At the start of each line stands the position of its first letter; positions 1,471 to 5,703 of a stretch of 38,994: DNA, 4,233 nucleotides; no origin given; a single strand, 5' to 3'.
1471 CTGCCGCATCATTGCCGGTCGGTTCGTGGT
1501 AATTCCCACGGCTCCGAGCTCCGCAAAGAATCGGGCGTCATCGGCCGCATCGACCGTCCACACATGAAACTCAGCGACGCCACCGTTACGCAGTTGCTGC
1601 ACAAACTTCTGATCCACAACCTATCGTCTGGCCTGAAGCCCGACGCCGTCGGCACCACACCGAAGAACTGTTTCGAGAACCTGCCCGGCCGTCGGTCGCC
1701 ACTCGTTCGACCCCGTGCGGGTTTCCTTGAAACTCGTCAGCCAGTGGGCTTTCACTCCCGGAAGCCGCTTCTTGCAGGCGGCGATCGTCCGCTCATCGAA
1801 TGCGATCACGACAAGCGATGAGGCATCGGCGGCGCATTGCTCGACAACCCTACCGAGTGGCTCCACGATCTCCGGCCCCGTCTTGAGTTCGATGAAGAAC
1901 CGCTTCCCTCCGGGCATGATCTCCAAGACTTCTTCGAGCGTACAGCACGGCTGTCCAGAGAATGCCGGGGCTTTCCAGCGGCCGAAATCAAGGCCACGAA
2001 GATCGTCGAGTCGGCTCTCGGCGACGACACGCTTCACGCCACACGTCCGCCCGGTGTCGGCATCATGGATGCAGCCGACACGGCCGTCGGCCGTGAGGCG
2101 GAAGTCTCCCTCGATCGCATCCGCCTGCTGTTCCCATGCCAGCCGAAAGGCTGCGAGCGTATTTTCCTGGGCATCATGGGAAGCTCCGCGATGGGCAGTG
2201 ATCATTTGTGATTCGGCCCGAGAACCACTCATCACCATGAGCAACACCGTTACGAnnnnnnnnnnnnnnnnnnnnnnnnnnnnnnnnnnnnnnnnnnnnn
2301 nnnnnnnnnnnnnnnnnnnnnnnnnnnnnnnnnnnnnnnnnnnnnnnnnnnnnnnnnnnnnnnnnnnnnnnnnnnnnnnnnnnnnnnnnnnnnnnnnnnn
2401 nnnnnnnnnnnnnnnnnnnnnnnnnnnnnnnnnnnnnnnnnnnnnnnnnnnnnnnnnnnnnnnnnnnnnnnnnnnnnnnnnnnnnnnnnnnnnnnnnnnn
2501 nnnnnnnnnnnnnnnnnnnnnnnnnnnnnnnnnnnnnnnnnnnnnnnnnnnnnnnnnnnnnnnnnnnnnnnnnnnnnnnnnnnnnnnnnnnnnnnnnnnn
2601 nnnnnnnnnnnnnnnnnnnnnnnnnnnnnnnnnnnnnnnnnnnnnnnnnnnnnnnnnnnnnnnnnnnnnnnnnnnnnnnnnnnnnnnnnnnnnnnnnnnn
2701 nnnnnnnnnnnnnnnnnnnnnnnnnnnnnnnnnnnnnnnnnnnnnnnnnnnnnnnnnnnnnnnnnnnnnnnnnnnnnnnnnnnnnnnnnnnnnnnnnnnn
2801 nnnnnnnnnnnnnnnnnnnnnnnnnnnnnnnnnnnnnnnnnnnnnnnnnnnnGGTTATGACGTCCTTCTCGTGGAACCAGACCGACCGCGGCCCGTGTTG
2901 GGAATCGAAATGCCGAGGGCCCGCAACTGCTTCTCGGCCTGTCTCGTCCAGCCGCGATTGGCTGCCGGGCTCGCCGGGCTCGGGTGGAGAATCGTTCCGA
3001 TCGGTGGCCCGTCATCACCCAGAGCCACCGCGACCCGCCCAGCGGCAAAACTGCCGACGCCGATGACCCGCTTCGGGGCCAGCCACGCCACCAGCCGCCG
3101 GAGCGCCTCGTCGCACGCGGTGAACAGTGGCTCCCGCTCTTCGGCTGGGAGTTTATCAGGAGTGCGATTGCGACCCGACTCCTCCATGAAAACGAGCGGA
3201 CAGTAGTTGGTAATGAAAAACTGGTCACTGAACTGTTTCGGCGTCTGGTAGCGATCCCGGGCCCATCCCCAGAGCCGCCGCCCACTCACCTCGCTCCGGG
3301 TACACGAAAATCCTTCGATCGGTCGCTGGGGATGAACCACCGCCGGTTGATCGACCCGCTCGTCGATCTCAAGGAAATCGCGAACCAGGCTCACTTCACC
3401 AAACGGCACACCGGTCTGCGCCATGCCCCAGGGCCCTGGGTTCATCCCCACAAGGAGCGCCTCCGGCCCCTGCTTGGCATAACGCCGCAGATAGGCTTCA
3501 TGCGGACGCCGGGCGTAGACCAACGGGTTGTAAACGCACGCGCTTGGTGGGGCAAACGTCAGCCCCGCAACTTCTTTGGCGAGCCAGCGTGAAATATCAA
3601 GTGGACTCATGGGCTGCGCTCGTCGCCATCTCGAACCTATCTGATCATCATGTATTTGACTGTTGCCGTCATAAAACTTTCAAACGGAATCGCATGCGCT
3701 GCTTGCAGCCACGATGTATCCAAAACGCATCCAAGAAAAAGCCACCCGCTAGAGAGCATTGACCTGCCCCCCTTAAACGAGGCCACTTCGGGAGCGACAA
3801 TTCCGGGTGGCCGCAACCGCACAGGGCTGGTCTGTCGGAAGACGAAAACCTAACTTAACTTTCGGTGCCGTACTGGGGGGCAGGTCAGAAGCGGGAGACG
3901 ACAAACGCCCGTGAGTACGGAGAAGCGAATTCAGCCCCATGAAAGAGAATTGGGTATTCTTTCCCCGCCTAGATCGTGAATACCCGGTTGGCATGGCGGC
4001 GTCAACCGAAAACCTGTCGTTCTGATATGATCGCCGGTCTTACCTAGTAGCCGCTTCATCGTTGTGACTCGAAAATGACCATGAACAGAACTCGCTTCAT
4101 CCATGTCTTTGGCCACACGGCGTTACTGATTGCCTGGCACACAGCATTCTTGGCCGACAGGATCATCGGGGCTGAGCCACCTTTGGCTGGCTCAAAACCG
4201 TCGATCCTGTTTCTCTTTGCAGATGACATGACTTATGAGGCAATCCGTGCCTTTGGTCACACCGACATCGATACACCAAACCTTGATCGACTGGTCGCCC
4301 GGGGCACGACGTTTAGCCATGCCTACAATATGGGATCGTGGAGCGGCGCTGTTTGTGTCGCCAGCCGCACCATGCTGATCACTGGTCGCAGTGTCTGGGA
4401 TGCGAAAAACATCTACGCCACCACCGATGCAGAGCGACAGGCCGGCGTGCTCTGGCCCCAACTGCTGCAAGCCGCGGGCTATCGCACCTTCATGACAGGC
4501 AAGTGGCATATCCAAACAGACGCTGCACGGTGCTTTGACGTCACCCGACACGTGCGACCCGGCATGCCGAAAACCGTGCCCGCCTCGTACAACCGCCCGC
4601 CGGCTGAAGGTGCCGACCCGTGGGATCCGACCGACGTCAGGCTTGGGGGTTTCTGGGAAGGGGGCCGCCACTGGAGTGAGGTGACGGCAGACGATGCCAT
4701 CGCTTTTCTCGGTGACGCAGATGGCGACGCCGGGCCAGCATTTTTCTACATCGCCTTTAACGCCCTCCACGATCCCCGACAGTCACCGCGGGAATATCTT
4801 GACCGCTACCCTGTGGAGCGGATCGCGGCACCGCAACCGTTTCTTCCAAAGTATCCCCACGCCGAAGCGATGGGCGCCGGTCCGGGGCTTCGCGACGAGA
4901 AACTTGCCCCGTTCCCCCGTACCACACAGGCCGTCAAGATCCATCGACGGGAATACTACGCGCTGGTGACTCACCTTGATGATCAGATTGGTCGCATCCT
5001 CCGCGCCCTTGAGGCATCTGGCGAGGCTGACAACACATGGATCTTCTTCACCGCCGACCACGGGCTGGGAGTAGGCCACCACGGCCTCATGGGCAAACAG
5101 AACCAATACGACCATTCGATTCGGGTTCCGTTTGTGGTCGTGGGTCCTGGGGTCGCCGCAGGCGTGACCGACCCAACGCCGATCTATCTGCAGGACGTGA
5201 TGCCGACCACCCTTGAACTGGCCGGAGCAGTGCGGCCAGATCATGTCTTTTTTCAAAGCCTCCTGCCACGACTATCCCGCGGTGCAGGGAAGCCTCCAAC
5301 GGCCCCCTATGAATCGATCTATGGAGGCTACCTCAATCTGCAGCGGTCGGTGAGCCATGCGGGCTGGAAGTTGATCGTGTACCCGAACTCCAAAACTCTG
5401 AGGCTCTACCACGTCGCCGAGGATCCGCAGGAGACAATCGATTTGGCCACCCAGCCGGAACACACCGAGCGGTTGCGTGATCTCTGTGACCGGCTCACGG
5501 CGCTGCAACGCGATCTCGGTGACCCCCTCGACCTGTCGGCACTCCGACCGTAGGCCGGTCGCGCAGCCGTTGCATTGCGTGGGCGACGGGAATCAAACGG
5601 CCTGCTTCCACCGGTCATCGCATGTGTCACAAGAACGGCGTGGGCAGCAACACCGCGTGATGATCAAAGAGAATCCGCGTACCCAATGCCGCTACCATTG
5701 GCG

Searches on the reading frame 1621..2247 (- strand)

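Call 84: search_protein_families(library=pfam, proteins=[window:1621-2247:-], max_evalue=0.001)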
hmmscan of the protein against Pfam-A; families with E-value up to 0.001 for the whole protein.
window:1621-2247:- (208 aa): 1 family
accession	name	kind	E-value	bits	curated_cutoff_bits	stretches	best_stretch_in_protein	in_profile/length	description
PF03009.23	GDPD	-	1.5e-25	91.2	23.6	1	19-146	1-132/244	Glycerophosphoryl diester phosphodiesterase family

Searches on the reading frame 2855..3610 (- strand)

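Call 6: search_protein_families(library=pfam, proteins=[window:2855-3610:-], max_evalue=0.001)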
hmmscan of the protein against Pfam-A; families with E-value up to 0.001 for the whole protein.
window:2855-3610:- (251 aa): 1 family
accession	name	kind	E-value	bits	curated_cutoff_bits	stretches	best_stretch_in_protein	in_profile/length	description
PF03167.25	UDG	-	4.2e-10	40.3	24.3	1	48-217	7-125/141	Uracil DNA glycosylase superfamily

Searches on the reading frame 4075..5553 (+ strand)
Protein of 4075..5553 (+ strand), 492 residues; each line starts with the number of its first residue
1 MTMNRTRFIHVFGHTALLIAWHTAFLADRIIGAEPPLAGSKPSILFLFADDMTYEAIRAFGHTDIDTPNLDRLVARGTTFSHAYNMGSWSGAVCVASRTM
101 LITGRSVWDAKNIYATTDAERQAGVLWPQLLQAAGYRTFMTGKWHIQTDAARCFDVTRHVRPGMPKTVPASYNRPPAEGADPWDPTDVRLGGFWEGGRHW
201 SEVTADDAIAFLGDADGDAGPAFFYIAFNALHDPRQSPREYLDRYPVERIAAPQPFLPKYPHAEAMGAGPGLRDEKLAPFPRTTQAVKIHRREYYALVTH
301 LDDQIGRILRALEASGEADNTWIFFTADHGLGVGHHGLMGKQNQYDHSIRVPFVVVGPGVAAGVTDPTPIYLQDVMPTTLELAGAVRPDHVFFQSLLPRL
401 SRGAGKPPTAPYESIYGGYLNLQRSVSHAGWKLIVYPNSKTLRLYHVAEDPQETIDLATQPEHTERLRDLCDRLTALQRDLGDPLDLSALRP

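Call 84: search_protein_families(library=pfam, proteins=[window:4075-5553:+], max_evalue=0.001)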
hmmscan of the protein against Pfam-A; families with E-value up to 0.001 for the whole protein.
window:4075-5553:+ (492 aa): 3 families
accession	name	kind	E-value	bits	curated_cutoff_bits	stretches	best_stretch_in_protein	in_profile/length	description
PF00884.28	Sulfatase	-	3.1e-44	151.9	25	1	42-385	1-301/301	Sulfatase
PF16347.10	SGSH_C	-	4.8e-11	43.5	29.3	1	334-479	1-153/154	N-sulphoglucosamine sulphohydrolase, C-terminal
PF01676.23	Metalloenzyme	-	8.4e-05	22.6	24.3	1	293-383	168-248/252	Metalloenzyme superfamily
